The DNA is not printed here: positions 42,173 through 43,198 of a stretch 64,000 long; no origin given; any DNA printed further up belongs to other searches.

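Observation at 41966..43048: GrlR-like protein + stand-alone RelA/SpoT-type synthetase cassette between gltX and thiL: candidate toxSAS-like or alarmone module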

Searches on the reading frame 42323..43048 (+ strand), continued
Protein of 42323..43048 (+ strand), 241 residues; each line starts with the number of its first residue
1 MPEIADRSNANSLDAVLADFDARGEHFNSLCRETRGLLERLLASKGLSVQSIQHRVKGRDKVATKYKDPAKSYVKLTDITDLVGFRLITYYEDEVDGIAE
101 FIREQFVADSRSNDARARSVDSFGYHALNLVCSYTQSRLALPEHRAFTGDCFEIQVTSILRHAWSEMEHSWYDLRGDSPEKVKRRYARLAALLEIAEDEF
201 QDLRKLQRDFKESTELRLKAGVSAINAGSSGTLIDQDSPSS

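Call 40: fold_search(model_id=the predicted structure, library=pdb)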
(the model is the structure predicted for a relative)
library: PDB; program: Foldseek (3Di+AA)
matches with E <= 10: 382; with E <= 0.001: 54
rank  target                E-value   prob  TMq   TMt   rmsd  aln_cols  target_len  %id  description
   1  5dec_A                2.4e-08  1.00  0.41  0.79   3.4       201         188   22  Crystal structure of the small alarmone synthetase 1 from Bacillus subtilis (released 2015-10-28)
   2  5dec_B                2.7e-08  1.00  0.38  0.71   3.9       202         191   26  Crystal structure of the small alarmone synthetase 1 from Bacillus subtilis (released 2015-10-28)
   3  5ded_H                6.1e-08  1.00  0.37  0.67   4.2       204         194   25  Crystal structure of the small alarmone synthethase 1 from Bacillus subtilis bound to its product pppGpp (released 2015-10-28)
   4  5dec_D                7.9e-08  1.00  0.37  0.69   4.2       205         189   26  Crystal structure of the small alarmone synthetase 1 from Bacillus subtilis (released 2015-10-28)
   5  5ded_A                1.7e-07  1.00  0.39  0.70   4.2       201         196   24  Crystal structure of the small alarmone synthethase 1 from Bacillus subtilis bound to its product pppGpp (released 2015-10-28)
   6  5ded_F                1.7e-07  1.00  0.38  0.69   4.4       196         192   24  Crystal structure of the small alarmone synthethase 1 from Bacillus subtilis bound to its product pppGpp (released 2015-10-28)
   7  5ded_D                2.1e-07  1.00  0.37  0.69   4.1       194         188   26  Crystal structure of the small alarmone synthethase 1 from Bacillus subtilis bound to its product pppGpp (released 2015-10-28)
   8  5ded_G                2.7e-07  1.00  0.39  0.72   4.0       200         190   24  Crystal structure of the small alarmone synthethase 1 from Bacillus subtilis bound to its product pppGpp (released 2015-10-28)
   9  5dec_C                2.7e-07  1.00  0.36  0.69   4.0       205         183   24  Crystal structure of the small alarmone synthetase 1 from Bacillus subtilis (released 2015-10-28)
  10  5ded_E                2.7e-07  1.00  0.36  0.67   4.7       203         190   25  Crystal structure of the small alarmone synthethase 1 from Bacillus subtilis bound to its product pppGpp (released 2015-10-28)
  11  5f2v_T                2.9e-07  1.00  0.41  0.76   3.7       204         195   24  Crystal structure of the small alarmone synthethase 1 from Bacillus subtilis bound to AMPCPP (released 2015-12-16)
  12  5f2v_S                3.7e-07  1.00  0.39  0.76   3.8       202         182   22  Crystal structure of the small alarmone synthethase 1 from Bacillus subtilis bound to AMPCPP (released 2015-12-16)
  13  5ded_B                3.9e-07  1.00  0.40  0.75   3.9       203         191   22  Crystal structure of the small alarmone synthethase 1 from Bacillus subtilis bound to its product pppGpp (released 2015-10-28)
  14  5ded_C                4.1e-07  1.00  0.40  0.73   4.0       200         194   23  Crystal structure of the small alarmone synthethase 1 from Bacillus subtilis bound to its product pppGpp (released 2015-10-28)
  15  5f2v_Y                5.3e-07  1.00  0.40  0.79   3.3       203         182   21  Crystal structure of the small alarmone synthethase 1 from Bacillus subtilis bound to AMPCPP (released 2015-12-16)
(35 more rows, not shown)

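Call 65: search_protein_families(library=ncbifam, proteins=[P0002, P0005, L047:3989-5053:+, L036:3992-4966:+, L024:1578-2699:+, L070:3992-5092:+], max_evalue=0.1)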
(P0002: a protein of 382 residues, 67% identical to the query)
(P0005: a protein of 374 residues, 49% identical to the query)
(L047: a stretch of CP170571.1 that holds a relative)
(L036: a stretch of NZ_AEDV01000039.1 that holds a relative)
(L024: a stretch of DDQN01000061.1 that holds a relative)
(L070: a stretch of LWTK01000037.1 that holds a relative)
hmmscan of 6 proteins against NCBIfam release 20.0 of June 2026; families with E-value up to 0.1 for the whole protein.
P0002 (382 aa): 3 families
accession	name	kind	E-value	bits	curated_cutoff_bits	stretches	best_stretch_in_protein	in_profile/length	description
NF053588.1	GTPPhKinYjbM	equivalog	2.5e-11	43.7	320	1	35-209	22-194/201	GTP diphosphokinase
TIGR00691.1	spoT_relA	subfamily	0.0014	17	499.2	1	17-106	174-259/687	RelA/SpoT family protein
TIGR03168.1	1-PFK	subfamily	0.068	12.1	216.4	0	16-75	44-101/305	hexose kinase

P0005 (374 aa): 2 families
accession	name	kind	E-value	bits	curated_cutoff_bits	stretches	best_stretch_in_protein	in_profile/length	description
NF053588.1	GTPPhKinYjbM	equivalog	1.2e-12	48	320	1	41-206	32-191/201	GTP diphosphokinase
TIGR00691.1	spoT_relA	subfamily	0.0001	20.8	499.2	1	19-112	177-266/687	RelA/SpoT family protein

L047:3989-5053:+ (354 aa): 1 family
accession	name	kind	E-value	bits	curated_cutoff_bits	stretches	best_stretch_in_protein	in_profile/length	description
NF053588.1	GTPPhKinYjbM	equivalog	1.2e-20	74.1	320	1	26-204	22-195/201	GTP diphosphokinase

L036:3992-4966:+ (324 aa): 4 families
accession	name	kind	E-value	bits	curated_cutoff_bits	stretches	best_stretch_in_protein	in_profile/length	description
NF053588.1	GTPPhKinYjbM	equivalog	5e-23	81.9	320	1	33-201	29-191/201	GTP diphosphokinase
TIGR00691.1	spoT_relA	subfamily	5.4e-09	34.9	499.2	1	3-203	168-353/687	RelA/SpoT family protein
NF008303.0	PRK11092.1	equivalog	0.0035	15.6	947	1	13-98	203-281/702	bifunctional GTP diphosphokinase/guanosine-3',5'-bis pyrophosphate 3'-pyrophosphohydrolase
NF038350.1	taxis_HmpF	equivalog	0.022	13.1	200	1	3-75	448-520/553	pilus motility taxis protein HmpF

L024:1578-2699:+ (373 aa): 1 family
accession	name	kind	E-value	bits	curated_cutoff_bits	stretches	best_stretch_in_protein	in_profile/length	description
NF053588.1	GTPPhKinYjbM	equivalog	3.3e-23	82.5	320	1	43-215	31-197/201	GTP diphosphokinase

L070:3992-5092:+ (366 aa): 1 family
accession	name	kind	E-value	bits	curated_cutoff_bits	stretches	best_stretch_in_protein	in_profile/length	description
NF053588.1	GTPPhKinYjbM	equivalog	2.3e-19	70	320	1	20-205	14-195/201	GTP diphosphokinase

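Call 66: search_protein_families(library=phrogs, proteins=[window:42323-43048:+, P0002, L047:3989-5053:+], max_evalue=0.01)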
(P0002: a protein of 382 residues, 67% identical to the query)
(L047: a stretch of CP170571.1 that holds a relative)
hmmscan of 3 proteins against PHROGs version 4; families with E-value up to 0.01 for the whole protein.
window:42323-43048:+ (241 aa): 3 families
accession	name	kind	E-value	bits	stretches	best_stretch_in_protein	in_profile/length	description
phrog_9640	-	unknown function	1.2e-45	157.4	1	14-225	5-222/365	-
phrog_32462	-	unknown function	1.7e-08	34.9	1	63-203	58-203/330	-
phrog_4773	-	unknown function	0.00031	20.9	1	52-165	72-179/353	-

P0002 (382 aa): 3 families
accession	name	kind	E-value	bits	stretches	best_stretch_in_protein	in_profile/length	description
phrog_9640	-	unknown function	5e-52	178.4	1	14-309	5-302/365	-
phrog_4773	-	unknown function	3e-06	27.6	1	51-199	71-218/353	-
phrog_32462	-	unknown function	0.00015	21.9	1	76-201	72-201/330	-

L047:3989-5053:+ (354 aa): 5 families
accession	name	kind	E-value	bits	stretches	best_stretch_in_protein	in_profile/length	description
phrog_9640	-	unknown function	2.7e-102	343.8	1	5-346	5-354/365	-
phrog_32462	-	unknown function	7.3e-21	75.5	1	44-242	50-247/330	-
phrog_4773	-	unknown function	3.8e-15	56.8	1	9-238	41-258/353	-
phrog_2211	-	unknown function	7.1e-05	23.3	1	70-206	104-245/395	-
phrog_25118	-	unknown function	0.0034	18.3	0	267-291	4-28/62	-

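Call 67: search_dna_similar(query=L047:3989-5053:+, collection=phages, mode=protein, max_rows=15)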
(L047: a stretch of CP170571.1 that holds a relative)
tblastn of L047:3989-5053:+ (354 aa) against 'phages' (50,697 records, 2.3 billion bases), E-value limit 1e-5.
Records with a match: 30; places in all: 30; records where one place covers at least 80% of the query: 0.
Best place of each record, by identity: <60% 30.
By first word of the organism name: Bacteriophage 11; Listeria 10; Staphylococcus 3; Mycobacterium 2; Vibrio 1; Enterococcus 1; Streptococcus 1; Ralstonia 1.
By host as written in the record: - 11; Listeria monocytogenes 10; Staphylococcus aureus 3; Mycobacterium abscessus GD68 1; Mycobacterium abscessus GD04 1; Vibrio cyclitrophicus 10N.261.45.F7 1; Enterococcus faecalis 1; Streptococcus suis LS2Z 1; and 1 more.
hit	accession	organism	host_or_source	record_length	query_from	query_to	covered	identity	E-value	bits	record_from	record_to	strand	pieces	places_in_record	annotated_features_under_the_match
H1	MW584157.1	Mycobacterium phage prophi68-1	Mycobacterium abscessus GD68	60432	10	230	62%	33.8%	8e-29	123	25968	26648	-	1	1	42: GTP pyrophosphokinase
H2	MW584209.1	Mycobacterium phage prophiGD04-1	Mycobacterium abscessus GD04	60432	10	230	62%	33.8%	8e-29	123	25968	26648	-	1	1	42: GTP pyrophosphokinase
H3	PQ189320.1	Vibrio phage 10N.261.45.F7_PE002A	Vibrio cyclitrophicus 10N.261.45.F7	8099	6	208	57%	36.6%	4e-30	127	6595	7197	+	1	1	hypothetical protein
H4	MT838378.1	Bacteriophage sp.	human fecal samples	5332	43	242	56%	31.3%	9e-12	72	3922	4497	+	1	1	record has no annotation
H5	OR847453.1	Listeria phage LM 4-11-1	Listeria monocytogenes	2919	33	234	57%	27.4%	4e-10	67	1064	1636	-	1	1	record has no annotation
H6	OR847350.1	Listeria phage LM 4-11-1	Listeria monocytogenes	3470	33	234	57%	27.4%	4e-10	67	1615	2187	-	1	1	record has no annotation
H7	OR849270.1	Listeria phage LM 4-14-1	Listeria monocytogenes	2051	33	234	57%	27.4%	4e-10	67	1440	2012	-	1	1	record has no annotation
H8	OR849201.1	Listeria phage LM 4-14-1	Listeria monocytogenes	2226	33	234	57%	27.4%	5e-10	67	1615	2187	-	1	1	record has no annotation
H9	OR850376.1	Staphylococcus phage SA 1298 Kay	Staphylococcus aureus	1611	7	201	55%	27.6%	3e-9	64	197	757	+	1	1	record has no annotation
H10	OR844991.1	Staphylococcus phage SA 1306 Kay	Staphylococcus aureus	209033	7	201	55%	27.6%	4e-9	64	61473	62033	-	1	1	record has no annotation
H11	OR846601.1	Enterococcus phage Efs 1-1-1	Enterococcus faecalis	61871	18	201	52%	28.0%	4e-9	64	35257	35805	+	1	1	record has no annotation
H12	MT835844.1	Bacteriophage sp.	human fecal samples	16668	43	202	45%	31.5%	9e-13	76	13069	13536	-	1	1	record has no annotation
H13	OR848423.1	Listeria phage LM 4-14-1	Listeria monocytogenes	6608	1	204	58%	24.7%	4e-9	64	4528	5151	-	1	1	record has no annotation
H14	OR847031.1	Listeria phage LM 4-11-1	Listeria monocytogenes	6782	1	204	58%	24.7%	4e-9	64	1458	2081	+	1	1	record has no annotation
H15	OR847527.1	Listeria phage LM 4-11-1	Listeria monocytogenes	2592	4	204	57%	25.0%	2e-8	62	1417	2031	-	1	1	record has no annotation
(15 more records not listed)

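Call 69: get_annotated_region(hit=H3, flank=7000)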
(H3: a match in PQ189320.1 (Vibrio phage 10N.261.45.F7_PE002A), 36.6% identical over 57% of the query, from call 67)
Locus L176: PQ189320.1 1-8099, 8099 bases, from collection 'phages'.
description: Vibrio phage 10N.261.45.F7_PE002A, complete genome.
organism: Vibrio phage 10N.261.45.F7_PE002A (NCBI taxid 3385300)
taxonomy: Viruses; Monodnaviria; Loebvirae; Hofneiviricota; Faserviricetes; Tubulavirales
host: Vibrio cyclitrophicus 10N.261.45.F7; source: seawater; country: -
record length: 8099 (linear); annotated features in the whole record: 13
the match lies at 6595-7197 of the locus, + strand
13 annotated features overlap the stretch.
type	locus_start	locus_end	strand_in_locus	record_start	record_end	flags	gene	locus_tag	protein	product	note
CDS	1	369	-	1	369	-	-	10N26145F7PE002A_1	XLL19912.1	hypothetical protein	-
CDS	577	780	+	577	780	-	-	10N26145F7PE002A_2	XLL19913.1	hypothetical protein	DNA_primase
CDS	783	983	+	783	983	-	-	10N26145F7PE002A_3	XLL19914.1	hypothetical protein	-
CDS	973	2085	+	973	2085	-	-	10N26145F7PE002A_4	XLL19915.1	hypothetical protein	DNA_replication_initiation_protein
CDS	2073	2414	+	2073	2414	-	-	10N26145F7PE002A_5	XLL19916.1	hypothetical protein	Protein_of_unknown_function_(DUF1293)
CDS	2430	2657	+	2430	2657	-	-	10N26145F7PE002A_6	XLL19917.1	hypothetical protein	-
CDS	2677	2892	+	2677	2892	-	-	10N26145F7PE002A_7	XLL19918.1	hypothetical protein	Vpf81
CDS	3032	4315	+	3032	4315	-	-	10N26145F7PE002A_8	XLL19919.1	hypothetical protein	-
CDS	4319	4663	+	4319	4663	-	-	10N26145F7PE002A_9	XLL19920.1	hypothetical protein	ACE_VIBCH_Accessory_cholera_enterotoxin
CDS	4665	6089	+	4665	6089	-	-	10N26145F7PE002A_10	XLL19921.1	hypothetical protein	G1P_BPPHL_Gene_1_protein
CDS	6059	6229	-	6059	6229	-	-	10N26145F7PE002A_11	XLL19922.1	hypothetical protein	-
CDS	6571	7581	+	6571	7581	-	-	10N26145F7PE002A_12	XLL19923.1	hypothetical protein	Nucleotidyltransferase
CDS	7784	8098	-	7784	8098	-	-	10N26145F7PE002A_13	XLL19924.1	hypothetical protein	putative_transcription_regulator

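Call 70: get_annotated_region(hit=H1, flank=4000)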
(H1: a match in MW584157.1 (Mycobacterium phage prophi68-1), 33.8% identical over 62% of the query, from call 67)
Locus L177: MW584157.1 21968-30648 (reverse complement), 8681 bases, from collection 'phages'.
description: Mycobacterium phage prophi68-1, complete genome.
organism: Mycobacterium phage prophi68-1 (NCBI taxid 2813220)
taxonomy: Viruses; Duplodnaviria; Heunggongvirae; Uroviricota; Caudoviricetes
host: Mycobacterium abscessus GD68; source: -; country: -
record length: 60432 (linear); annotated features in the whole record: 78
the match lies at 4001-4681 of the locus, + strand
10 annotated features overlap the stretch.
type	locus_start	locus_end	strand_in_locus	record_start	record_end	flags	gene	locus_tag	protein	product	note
CDS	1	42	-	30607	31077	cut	49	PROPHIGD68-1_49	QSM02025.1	terminase small subunit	-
CDS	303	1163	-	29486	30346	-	48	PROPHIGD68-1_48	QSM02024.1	methyltransferase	-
CDS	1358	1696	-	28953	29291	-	47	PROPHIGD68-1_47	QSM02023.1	HNH endonuclease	-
CDS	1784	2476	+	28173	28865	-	46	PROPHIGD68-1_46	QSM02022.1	hypothetical protein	-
CDS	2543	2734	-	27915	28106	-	45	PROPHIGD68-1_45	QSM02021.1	hypothetical protein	-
CDS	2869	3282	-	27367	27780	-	44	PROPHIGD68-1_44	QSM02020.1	hypothetical protein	-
CDS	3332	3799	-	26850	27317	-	43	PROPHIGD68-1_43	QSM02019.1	holin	-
CDS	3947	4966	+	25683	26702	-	42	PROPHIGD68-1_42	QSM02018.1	GTP pyrophosphokinase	-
CDS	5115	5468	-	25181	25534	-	41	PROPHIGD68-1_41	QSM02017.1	hypothetical protein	-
CDS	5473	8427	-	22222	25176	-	40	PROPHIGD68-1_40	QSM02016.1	membrane protein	-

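Call 90: list_cluster_members(proteins=[P0001, P0095, P0005, P0167])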
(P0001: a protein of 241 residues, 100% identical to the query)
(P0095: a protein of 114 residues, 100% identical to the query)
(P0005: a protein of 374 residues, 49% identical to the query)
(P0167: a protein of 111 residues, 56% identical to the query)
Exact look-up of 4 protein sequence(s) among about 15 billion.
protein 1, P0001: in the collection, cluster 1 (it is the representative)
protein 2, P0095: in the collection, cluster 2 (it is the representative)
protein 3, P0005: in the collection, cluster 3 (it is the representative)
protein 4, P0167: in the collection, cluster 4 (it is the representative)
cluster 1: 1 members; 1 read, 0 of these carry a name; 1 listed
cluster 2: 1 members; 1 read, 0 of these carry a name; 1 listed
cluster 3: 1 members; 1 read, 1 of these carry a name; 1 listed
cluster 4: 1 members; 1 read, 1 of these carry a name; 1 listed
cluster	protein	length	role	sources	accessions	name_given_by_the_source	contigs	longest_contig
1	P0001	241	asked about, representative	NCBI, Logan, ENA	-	-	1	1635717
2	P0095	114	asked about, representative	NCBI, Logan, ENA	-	-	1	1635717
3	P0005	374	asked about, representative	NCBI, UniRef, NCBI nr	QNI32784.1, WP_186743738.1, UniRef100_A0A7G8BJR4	RelA/SpoT domain-containing protein [Alloacidobacterium dinghuense] | RelA/SpoT domain-containing protein n=1 Tax=Alloacidobacterium dinghuense TaxID=2763107 ...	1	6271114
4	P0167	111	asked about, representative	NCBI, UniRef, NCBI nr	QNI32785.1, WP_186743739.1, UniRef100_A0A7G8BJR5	hypothetical protein H7849_01935 [Alloacidobacterium dinghuense] | T3SS negative regulator,GrlR n=1 Tax=Alloacidobacterium dinghuense TaxID=2763107 ... | GrlR family regulatory protein [Alloacidobacterium dinghuense]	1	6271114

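Call 94: search_protein_families(library=pfam, proteins=[L043:3591-3974:+, L047:3524-3988:+, L047:5054-5725:+, L042:3545-3934:+, L070:3700-3999:+, L018:3322-3717:+, L023:3448-3777:+, L021:165-551:+, L039:3571-4014:+, L075:3356-3748:+], max_evalue=0.01)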
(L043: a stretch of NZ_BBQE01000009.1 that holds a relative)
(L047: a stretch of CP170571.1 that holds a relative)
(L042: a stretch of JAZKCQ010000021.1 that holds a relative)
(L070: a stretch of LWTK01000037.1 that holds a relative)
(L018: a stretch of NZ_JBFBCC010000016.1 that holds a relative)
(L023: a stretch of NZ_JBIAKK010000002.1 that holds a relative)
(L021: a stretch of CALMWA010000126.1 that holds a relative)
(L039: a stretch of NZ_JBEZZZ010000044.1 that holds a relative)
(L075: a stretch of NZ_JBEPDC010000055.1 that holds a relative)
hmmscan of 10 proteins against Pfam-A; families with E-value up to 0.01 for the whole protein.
L043:3591-3974:+ (127 aa): 1 family
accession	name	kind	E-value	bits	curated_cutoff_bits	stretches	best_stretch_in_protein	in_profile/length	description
PF01638.23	HxlR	-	4.4e-28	97.4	20.8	1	21-107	3-89/91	HxlR-like helix-turn-helix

L047:3524-3988:+ (154 aa): 2 families
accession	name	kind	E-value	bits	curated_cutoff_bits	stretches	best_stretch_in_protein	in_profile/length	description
PF07453.19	NUMOD1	-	0.00011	22.8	22.8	1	116-138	15-37/37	NUMOD1 domain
PF12728.13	HTH_17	-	0.001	19.7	27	1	119-142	3-26/51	Helix-turn-helix domain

L047:5054-5725:+ (223 aa): 0 families

L042:3545-3934:+ (129 aa): 0 families

L070:3700-3999:+ (99 aa): 1 family
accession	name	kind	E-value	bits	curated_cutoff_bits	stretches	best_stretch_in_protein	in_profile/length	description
PF21826.1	DUF6887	-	5.9e-21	75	24.2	1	6-66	2-61/62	Family of unknown function (DUF6887)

L018:3322-3717:+ (131 aa): 0 families

L023:3448-3777:+ (109 aa): 0 families

L021:165-551:+ (128 aa): 0 families

L039:3571-4014:+ (147 aa): 0 families

L075:3356-3748:+ (130 aa): 0 families
